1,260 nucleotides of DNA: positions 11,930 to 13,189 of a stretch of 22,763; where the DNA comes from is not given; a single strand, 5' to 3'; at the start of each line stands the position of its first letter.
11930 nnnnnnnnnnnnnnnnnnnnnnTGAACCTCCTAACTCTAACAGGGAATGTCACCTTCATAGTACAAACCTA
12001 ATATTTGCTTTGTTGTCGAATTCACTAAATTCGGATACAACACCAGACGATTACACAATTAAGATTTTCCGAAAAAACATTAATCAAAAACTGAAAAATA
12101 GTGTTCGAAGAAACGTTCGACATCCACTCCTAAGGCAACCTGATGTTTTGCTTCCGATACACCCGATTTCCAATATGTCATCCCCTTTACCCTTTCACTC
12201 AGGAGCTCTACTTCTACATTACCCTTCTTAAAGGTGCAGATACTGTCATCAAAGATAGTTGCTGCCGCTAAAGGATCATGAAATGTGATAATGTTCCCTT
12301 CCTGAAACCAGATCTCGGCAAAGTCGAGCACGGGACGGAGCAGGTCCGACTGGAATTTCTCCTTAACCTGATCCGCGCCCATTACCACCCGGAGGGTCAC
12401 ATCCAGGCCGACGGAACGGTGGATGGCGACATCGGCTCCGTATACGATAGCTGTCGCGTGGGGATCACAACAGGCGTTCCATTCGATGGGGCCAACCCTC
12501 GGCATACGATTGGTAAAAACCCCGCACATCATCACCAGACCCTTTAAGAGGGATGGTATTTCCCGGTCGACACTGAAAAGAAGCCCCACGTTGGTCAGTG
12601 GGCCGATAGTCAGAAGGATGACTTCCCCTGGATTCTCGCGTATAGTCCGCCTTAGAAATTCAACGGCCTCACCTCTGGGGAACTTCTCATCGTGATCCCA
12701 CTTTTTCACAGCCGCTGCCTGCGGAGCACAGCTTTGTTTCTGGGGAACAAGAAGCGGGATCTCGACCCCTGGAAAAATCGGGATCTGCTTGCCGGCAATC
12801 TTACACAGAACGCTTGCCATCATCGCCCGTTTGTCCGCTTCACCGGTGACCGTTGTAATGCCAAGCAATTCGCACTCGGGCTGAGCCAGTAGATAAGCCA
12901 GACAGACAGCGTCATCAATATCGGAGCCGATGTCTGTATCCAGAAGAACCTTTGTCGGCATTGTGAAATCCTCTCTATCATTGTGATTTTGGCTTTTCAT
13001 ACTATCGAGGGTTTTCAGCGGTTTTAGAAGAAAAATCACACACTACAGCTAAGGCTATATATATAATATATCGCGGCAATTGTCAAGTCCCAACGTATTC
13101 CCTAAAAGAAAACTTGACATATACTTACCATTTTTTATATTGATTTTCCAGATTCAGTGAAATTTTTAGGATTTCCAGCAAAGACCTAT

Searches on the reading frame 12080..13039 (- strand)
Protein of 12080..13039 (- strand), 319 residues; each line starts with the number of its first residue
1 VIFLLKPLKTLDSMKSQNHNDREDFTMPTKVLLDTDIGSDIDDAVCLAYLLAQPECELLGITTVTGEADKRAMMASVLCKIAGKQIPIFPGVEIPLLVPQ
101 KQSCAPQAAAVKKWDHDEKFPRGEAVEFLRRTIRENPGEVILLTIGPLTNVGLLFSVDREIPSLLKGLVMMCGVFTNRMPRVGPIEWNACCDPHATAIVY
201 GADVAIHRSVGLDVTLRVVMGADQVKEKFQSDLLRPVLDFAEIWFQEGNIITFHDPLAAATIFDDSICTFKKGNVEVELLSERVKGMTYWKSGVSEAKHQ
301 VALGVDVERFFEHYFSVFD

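Call 14: search_protein_families(library=pfam, proteins=[window:12080-13039:-], max_evalue=0.001)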
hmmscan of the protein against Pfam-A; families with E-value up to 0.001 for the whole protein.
window:12080-13039:- (319 aa): 1 family
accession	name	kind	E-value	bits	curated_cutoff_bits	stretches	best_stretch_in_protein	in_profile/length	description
PF01156.24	IU_nuc_hydro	-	8.5e-54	183.7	34.2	1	31-312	1-297/297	Inosine-uridine preferring nucleoside hydrolase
